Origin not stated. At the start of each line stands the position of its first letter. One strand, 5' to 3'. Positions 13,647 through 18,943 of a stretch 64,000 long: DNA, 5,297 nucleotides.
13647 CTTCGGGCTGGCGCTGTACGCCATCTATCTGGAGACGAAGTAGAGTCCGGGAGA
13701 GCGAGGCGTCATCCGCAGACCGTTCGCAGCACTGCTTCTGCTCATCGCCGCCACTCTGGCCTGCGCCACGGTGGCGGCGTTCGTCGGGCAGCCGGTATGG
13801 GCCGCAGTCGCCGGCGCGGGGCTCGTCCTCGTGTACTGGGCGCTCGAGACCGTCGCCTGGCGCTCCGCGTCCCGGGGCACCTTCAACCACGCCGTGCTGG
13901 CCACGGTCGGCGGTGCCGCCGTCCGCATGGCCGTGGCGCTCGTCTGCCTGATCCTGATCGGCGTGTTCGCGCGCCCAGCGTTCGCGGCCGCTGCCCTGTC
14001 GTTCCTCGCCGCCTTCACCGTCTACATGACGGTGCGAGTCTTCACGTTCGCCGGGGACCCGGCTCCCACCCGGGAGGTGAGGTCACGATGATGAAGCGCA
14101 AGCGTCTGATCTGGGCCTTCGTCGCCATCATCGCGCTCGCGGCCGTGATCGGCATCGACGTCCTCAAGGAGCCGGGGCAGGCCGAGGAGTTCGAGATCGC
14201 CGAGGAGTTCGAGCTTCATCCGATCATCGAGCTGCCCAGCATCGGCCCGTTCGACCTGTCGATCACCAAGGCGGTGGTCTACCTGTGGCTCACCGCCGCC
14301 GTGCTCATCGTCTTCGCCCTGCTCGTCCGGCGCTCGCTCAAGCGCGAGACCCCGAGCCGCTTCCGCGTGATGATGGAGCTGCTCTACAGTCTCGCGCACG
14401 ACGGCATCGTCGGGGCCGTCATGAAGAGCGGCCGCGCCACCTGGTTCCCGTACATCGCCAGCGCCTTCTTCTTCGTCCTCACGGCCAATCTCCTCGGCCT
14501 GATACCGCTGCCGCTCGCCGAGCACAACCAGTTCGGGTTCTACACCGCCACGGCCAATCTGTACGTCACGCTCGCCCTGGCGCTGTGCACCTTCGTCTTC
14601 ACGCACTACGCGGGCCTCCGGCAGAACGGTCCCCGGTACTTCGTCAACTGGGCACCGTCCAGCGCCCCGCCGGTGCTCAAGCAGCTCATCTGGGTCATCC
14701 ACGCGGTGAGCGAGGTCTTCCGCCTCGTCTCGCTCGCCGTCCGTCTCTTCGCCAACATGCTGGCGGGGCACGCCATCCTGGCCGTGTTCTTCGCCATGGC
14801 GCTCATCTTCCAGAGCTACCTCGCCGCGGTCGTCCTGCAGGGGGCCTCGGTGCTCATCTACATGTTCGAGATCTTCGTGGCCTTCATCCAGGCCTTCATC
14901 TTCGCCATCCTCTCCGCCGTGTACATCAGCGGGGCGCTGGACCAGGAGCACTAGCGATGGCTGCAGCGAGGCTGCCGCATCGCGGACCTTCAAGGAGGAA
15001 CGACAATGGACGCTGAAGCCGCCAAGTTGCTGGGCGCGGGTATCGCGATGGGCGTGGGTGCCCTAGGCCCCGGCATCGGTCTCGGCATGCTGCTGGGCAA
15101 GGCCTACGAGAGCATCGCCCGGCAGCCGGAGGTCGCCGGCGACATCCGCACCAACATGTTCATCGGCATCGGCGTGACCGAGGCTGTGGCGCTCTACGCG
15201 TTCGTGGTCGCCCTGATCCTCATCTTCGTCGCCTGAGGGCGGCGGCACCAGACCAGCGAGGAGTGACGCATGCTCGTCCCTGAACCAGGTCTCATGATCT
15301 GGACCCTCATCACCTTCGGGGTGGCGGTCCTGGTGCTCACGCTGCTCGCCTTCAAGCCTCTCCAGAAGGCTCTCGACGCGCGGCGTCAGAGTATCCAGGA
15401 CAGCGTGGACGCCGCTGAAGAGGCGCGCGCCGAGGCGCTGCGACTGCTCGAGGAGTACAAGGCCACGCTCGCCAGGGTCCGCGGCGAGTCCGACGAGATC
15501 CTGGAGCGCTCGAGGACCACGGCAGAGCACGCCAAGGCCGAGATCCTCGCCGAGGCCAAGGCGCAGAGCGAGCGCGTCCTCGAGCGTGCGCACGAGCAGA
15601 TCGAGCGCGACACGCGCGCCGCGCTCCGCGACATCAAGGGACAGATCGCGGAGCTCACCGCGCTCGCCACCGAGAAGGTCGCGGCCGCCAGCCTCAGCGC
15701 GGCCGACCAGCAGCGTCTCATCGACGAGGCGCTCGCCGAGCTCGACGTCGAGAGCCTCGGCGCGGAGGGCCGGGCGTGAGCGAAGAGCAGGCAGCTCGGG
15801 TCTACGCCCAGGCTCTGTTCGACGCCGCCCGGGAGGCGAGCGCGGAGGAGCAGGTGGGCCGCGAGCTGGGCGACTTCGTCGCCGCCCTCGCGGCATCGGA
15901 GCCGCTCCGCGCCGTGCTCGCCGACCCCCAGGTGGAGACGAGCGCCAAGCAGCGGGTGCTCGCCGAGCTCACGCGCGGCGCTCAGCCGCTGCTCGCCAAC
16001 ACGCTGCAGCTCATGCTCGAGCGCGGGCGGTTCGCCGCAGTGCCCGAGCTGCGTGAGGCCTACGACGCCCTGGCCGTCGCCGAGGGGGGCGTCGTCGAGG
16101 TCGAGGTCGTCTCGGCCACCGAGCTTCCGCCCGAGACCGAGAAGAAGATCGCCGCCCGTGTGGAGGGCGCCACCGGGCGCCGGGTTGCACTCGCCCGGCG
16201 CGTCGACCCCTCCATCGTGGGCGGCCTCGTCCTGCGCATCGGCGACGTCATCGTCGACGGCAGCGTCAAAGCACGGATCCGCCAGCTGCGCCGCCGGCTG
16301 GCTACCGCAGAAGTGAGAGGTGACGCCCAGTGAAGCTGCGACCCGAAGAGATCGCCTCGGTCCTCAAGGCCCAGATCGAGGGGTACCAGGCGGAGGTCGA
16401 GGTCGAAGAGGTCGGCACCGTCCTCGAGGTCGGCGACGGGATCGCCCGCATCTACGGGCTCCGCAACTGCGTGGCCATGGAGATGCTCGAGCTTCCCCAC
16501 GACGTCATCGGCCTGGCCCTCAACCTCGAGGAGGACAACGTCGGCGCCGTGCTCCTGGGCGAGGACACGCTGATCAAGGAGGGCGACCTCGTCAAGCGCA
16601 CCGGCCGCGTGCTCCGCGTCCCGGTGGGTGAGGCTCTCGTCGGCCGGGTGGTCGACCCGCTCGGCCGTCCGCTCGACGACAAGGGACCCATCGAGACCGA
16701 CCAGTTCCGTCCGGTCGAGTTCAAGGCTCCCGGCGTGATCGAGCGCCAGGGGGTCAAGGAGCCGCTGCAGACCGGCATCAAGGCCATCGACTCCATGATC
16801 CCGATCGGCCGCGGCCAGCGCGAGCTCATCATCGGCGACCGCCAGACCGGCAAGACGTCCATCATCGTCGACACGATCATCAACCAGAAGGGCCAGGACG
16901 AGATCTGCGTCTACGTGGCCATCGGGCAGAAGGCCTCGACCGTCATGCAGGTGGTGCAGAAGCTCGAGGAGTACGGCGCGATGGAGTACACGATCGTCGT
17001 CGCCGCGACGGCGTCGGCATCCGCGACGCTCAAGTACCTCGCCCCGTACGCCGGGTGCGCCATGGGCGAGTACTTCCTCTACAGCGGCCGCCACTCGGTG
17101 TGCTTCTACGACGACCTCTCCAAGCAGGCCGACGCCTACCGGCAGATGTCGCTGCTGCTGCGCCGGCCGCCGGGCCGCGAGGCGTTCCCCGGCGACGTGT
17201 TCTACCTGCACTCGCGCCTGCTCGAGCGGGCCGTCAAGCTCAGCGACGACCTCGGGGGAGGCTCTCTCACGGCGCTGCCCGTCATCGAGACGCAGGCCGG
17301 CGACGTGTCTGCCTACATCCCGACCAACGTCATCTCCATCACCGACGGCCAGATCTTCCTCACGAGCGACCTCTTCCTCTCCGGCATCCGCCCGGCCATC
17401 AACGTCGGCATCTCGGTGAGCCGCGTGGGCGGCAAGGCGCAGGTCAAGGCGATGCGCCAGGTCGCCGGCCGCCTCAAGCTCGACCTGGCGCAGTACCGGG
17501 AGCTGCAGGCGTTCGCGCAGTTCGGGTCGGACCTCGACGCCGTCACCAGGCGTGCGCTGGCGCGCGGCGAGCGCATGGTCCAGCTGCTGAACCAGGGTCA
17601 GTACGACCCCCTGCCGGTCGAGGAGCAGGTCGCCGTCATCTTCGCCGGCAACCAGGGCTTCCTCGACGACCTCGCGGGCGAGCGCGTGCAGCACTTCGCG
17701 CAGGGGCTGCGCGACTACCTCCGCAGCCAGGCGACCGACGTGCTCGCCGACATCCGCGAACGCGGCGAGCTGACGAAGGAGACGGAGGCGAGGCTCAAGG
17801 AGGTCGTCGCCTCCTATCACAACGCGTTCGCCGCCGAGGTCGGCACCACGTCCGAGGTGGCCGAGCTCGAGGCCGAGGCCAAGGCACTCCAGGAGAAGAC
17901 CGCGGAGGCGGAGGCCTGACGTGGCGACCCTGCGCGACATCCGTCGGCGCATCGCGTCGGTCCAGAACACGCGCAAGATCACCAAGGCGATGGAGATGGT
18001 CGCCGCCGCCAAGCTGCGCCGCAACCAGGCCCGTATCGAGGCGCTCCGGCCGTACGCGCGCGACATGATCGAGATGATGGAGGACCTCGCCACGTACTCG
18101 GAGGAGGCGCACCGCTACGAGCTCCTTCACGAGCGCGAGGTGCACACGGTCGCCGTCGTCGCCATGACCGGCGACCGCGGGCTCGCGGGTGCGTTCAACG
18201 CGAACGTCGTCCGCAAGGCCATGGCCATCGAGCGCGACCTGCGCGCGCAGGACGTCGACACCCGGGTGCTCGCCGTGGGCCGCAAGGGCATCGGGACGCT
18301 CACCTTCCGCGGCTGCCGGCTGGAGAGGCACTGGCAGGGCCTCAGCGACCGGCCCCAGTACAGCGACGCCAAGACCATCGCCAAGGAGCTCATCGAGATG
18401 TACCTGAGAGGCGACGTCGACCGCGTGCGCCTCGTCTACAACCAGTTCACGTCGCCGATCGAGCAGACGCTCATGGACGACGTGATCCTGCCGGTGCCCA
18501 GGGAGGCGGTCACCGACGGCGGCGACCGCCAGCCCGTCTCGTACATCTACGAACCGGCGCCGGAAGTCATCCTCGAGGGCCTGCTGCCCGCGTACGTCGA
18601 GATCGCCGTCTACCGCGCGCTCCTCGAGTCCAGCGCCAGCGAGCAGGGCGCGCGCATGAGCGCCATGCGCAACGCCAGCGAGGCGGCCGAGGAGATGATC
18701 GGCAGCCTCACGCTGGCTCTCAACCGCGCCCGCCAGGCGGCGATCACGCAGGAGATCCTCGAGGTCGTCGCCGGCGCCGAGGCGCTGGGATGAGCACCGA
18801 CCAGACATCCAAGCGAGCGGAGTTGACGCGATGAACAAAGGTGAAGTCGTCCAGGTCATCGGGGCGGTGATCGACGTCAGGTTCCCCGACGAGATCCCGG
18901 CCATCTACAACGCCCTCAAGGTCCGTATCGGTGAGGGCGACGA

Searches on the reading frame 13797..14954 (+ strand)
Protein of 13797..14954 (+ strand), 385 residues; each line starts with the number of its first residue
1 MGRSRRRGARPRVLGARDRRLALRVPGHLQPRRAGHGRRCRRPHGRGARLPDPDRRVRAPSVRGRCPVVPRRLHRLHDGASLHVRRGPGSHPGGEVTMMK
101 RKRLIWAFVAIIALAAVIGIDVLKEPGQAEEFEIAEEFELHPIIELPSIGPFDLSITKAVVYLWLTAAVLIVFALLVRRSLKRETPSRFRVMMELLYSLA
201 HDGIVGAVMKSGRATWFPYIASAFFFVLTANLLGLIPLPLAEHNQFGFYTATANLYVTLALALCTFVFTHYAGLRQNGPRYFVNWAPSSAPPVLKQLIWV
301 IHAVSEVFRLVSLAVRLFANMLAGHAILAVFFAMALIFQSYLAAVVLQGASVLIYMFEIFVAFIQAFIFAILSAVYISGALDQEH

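Call 56: search_protein_families(library=pfam, proteins=[window:13797-14954:+], max_evalue=0.00001)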
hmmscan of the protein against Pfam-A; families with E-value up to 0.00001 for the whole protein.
window:13797-14954:+ (385 aa): 1 family
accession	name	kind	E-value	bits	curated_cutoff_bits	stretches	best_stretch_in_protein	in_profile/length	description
PF00119.25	ATP-synt_A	-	8.1e-54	183.2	33.9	1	160-378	1-217/217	ATP synthase A chain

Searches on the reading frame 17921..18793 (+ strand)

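Call 57: search_protein_families(library=pfam, proteins=[window:17921-18793:+], max_evalue=0.00001)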
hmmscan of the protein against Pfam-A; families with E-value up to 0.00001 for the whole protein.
window:17921-18793:+ (290 aa): 1 family
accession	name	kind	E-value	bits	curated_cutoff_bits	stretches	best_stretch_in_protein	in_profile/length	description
PF00231.24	ATP-synt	-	3.3e-98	329.3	39.9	1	3-289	1-285/285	ATP synthase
